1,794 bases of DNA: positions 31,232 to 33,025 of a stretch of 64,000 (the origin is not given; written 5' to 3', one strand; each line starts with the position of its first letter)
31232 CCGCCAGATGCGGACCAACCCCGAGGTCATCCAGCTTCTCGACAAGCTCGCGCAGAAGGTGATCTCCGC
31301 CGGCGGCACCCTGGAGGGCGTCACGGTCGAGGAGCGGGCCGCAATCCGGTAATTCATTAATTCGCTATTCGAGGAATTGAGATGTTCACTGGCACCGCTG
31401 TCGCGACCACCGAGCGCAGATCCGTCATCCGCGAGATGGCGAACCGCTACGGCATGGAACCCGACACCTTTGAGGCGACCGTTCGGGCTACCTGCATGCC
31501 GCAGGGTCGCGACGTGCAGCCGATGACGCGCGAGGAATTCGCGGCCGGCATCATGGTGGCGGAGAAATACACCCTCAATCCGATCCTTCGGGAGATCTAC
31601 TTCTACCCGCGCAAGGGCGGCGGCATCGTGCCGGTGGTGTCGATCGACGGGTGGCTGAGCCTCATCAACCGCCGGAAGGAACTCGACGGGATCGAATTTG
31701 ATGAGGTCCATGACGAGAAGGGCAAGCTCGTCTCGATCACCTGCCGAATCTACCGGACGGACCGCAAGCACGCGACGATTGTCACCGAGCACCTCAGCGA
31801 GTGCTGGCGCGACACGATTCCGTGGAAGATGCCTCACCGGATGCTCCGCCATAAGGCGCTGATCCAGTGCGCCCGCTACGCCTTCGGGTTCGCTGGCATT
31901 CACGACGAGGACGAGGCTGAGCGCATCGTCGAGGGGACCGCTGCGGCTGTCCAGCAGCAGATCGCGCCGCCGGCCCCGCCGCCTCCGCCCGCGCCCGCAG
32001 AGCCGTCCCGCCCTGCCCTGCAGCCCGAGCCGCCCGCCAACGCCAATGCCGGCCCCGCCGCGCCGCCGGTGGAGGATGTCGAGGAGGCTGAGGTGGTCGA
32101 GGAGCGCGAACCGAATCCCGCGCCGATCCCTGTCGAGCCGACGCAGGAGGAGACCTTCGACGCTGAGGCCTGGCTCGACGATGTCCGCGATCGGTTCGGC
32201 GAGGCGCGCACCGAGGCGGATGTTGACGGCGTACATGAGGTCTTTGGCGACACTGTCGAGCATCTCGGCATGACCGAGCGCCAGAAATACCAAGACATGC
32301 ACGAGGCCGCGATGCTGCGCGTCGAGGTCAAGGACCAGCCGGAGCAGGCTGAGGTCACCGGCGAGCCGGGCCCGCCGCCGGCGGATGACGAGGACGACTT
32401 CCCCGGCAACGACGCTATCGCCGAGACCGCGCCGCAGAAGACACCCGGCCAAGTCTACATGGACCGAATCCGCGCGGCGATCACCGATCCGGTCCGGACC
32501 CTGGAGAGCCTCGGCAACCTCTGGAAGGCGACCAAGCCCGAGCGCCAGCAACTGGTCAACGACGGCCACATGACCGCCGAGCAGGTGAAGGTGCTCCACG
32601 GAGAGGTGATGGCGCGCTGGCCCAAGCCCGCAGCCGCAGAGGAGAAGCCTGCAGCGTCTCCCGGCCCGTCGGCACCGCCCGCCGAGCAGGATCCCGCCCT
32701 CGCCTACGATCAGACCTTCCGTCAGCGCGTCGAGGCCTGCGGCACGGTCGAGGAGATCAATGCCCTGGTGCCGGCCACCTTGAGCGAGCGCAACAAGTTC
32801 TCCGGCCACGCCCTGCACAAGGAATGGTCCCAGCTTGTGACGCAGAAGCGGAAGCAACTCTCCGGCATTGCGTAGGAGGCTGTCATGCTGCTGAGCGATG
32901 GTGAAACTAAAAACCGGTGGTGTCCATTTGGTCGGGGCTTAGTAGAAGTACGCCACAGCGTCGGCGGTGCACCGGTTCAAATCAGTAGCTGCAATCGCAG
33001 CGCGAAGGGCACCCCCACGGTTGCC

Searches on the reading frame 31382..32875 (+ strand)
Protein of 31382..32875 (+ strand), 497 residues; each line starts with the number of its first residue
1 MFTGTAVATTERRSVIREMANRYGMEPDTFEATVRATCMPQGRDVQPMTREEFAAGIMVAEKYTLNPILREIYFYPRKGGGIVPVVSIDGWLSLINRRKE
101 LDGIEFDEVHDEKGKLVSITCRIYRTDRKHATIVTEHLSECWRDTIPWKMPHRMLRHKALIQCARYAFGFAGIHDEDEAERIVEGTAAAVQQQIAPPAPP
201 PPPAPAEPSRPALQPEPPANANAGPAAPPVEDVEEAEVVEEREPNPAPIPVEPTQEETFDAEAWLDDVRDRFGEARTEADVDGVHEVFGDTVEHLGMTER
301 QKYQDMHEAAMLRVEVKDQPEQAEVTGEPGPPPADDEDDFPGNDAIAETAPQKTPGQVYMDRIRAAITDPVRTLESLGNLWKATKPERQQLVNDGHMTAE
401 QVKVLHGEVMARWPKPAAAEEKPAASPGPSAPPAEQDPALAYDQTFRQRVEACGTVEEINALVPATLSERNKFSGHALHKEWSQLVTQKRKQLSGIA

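Call 45: search_protein_families(library=pfam, proteins=[window:31382-32875:+], max_evalue=0.001)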
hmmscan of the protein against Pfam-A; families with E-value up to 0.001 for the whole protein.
window:31382-32875:+ (497 aa): 1 family
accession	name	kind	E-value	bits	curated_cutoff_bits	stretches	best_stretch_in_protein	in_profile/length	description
PF03837.19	RecT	-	1.9e-21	77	24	1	42-184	14-192/198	RecT family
